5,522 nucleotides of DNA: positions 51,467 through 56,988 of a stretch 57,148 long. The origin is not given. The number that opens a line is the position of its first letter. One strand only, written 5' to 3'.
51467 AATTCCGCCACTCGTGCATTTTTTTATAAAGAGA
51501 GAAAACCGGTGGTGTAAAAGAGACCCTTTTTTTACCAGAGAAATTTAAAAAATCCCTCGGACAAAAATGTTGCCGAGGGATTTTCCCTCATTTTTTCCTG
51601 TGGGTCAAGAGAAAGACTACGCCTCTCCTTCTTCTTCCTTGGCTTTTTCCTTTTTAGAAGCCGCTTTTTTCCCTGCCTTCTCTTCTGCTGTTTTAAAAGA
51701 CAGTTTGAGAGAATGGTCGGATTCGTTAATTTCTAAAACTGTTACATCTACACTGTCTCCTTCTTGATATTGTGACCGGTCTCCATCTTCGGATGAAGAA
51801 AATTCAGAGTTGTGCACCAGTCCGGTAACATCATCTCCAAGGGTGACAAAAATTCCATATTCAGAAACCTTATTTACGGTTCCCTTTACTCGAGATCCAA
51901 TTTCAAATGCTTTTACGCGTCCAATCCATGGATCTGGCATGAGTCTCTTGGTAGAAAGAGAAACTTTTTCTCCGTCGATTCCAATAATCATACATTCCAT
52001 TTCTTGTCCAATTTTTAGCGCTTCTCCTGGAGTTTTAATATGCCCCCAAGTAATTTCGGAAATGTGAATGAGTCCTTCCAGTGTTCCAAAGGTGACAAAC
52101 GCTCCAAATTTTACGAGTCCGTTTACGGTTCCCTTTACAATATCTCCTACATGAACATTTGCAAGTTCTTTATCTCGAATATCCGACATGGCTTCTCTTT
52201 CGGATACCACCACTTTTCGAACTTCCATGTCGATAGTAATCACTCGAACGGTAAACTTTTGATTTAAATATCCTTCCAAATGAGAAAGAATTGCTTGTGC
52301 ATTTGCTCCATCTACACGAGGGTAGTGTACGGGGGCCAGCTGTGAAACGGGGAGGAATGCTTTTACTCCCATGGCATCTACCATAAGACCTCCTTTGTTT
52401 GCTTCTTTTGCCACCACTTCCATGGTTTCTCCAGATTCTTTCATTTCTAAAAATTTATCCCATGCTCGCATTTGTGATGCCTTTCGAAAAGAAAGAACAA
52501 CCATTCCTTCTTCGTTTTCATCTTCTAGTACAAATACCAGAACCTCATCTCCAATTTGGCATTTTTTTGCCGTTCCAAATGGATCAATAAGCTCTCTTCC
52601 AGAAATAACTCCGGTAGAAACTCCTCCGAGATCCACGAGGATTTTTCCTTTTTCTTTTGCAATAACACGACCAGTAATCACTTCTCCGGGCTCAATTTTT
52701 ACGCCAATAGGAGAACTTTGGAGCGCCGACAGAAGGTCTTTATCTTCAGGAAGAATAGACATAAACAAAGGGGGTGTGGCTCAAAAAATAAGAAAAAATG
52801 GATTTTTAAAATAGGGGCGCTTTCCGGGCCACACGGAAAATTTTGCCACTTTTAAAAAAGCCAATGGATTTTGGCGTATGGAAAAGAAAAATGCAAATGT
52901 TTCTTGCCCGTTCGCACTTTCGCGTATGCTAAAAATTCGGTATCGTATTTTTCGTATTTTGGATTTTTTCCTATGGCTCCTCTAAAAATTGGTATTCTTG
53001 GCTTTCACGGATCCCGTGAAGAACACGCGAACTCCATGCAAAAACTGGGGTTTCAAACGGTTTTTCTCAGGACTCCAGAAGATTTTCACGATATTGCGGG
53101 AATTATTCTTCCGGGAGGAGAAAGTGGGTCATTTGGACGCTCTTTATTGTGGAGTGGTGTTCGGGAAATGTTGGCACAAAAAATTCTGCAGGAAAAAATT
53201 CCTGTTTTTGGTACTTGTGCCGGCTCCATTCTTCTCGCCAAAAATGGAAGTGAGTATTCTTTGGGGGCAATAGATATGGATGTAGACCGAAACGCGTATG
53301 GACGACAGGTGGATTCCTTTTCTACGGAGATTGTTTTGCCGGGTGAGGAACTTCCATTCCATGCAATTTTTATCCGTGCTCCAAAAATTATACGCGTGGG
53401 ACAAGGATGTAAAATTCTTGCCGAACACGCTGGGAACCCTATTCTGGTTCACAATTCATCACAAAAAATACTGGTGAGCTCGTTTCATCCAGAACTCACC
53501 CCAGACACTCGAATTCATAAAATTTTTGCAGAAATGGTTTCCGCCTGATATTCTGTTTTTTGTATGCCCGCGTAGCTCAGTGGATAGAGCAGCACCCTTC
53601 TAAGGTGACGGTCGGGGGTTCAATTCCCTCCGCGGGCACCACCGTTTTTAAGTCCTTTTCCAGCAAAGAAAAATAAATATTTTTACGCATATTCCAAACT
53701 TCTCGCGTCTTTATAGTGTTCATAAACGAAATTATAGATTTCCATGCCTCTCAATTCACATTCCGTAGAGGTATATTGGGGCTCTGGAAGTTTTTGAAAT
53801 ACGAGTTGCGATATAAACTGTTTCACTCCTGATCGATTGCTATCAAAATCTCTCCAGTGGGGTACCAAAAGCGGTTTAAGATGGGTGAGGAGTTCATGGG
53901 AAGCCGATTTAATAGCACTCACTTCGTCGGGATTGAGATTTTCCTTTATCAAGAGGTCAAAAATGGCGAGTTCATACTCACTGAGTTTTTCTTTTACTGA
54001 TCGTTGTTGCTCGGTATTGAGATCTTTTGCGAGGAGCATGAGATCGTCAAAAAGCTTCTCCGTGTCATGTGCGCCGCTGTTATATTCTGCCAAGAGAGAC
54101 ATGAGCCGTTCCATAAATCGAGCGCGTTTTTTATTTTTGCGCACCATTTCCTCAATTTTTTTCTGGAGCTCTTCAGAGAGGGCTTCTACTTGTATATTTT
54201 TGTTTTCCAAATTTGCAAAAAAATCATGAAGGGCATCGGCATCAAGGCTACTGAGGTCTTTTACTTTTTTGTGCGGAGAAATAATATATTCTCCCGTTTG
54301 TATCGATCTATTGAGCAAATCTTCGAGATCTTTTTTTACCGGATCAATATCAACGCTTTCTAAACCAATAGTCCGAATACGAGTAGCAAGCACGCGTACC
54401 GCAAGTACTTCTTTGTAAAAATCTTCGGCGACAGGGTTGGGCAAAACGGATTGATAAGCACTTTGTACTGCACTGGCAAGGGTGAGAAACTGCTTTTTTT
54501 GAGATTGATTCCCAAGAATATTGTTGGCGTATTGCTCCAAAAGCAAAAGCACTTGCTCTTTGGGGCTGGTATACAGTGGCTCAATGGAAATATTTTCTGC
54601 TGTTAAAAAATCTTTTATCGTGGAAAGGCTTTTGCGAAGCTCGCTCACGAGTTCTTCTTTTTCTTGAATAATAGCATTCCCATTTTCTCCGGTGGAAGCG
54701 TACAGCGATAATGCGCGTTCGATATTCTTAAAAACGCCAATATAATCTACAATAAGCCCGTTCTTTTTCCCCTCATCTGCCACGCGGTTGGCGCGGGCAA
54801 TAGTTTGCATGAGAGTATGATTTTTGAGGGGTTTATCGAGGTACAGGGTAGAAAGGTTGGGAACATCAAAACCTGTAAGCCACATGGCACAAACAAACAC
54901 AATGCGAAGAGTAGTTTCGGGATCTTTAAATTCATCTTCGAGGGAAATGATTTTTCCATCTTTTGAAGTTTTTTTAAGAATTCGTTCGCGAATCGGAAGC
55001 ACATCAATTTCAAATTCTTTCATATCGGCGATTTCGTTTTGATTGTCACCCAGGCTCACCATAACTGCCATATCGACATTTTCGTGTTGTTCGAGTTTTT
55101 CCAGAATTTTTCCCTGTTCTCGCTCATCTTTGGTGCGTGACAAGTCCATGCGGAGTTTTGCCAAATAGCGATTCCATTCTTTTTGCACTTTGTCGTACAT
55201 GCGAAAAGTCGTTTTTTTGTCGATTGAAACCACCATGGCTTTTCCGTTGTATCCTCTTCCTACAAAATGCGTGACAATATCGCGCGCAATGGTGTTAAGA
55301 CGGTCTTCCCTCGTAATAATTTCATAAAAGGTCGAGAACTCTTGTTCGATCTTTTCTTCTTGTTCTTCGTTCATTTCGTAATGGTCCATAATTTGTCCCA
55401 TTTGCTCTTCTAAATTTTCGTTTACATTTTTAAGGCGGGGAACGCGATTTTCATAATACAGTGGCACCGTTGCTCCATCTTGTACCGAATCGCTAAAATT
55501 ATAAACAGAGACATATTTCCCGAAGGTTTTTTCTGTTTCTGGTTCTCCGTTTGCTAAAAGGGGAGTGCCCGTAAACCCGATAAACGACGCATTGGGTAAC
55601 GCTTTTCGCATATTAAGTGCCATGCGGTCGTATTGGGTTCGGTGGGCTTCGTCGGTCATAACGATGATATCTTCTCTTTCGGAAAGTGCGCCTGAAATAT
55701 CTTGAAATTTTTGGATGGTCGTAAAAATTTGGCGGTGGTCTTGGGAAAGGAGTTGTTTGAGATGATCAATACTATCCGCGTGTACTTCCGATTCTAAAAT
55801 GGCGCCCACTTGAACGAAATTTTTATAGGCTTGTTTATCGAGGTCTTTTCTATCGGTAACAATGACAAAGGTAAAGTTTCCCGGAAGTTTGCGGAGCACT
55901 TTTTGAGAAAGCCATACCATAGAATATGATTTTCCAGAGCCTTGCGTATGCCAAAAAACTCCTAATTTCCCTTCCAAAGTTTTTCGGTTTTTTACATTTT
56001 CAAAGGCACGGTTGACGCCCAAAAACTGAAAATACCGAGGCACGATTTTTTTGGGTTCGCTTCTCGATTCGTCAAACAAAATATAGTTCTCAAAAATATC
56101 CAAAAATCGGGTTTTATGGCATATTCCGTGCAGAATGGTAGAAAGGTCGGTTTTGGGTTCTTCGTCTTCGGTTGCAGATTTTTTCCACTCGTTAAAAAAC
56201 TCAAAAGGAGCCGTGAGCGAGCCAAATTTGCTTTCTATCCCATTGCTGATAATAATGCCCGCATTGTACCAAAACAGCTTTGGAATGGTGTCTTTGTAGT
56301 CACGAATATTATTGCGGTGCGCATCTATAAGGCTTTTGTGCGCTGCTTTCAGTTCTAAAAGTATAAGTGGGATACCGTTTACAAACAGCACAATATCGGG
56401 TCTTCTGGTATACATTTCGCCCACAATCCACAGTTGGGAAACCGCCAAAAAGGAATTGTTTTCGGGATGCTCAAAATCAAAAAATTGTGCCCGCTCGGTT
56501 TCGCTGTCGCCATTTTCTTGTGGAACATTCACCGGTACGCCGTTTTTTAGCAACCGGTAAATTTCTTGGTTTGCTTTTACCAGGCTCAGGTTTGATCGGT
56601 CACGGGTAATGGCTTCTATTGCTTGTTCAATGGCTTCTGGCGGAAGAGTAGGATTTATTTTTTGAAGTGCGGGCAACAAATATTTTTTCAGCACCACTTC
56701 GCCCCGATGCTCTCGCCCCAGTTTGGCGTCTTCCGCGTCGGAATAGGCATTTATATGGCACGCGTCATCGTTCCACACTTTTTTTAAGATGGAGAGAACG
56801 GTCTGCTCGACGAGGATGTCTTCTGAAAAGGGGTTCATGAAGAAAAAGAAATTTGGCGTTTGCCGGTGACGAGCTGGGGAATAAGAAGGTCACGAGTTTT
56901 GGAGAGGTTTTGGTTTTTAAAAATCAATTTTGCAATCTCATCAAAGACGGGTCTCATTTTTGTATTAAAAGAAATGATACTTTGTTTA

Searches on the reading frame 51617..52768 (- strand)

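Call 75: search_protein_families(library=pfam, proteins=[window:51617-52768:-], max_evalue=0.0001)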
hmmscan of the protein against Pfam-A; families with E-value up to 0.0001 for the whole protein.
window:51617-52768:- (383 aa): 3 families
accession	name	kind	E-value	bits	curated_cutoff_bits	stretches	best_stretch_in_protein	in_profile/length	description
PF00575.29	S1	-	3.6e-40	136.6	22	3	207-273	4-73/74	S1 RNA binding domain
PF23459.1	S1_RRP5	-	4.4e-13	50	27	1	291-358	4-72/72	RRP5 S1 domain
PF13509.12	S1_2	-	6.8e-08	33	21.8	0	290-343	1-47/61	S1 domain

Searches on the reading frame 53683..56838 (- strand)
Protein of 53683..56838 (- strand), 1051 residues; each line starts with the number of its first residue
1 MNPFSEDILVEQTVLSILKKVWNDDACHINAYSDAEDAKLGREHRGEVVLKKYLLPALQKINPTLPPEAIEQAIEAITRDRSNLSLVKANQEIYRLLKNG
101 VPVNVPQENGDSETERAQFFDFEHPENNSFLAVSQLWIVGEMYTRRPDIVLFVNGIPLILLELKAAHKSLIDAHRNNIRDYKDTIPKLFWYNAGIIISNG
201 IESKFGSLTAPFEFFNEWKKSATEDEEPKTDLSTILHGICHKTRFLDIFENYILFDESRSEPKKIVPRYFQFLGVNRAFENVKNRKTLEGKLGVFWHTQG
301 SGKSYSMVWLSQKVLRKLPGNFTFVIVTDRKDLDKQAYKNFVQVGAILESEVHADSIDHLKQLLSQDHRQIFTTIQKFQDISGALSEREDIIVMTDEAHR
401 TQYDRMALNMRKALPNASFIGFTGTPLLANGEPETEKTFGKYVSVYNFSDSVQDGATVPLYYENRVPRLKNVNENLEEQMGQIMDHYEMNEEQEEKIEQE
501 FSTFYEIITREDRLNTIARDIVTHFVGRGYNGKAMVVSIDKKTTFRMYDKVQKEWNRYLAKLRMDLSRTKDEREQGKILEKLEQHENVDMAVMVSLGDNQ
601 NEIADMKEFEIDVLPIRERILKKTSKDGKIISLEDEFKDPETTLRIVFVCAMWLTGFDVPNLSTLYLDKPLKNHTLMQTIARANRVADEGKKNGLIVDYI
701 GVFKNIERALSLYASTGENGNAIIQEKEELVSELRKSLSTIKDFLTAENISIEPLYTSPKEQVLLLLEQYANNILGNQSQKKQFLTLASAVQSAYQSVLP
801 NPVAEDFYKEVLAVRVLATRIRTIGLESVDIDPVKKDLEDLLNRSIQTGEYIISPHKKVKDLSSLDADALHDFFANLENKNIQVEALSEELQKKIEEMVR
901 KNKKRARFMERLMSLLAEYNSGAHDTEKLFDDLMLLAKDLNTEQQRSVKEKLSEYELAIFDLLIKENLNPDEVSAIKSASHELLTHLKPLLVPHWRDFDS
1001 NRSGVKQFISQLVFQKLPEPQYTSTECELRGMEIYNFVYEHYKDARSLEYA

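Call 75: search_protein_families(library=pfam, proteins=[window:53683-56838:-], max_evalue=0.0001)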
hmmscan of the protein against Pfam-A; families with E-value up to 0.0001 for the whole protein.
window:53683-56838:- (1051 aa): 6 families
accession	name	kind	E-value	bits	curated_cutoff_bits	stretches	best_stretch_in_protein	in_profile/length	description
PF18766.7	SWI2_SNF2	-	2.4e-71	240.3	26.7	1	271-492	2-220/221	SWI2/SNF2 ATPase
PF04313.20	HSDR_N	-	2.6e-40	138.8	25.1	1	37-213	37-197/198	Type I restriction enzyme R protein N terminus (HSDR_N)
PF11867.13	T1RH-like_C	-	3.7e-31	109.2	26.8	1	723-1009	7-298/329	Type I restriction enzyme HindI endonuclease subunit-like, C-terminal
PF22679.2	T1R_D3-like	-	7.3e-20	72.4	27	1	534-699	5-156/158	Type I restriction enzyme subunit R domain 3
PF04851.21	ResIII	-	1.8e-19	70.7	22.5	1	267-426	4-162/164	Type III restriction enzyme, res subunit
PF00270.35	DEAD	-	1.8e-05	25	26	1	299-426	23-160/167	DEAD/DEAH box helicase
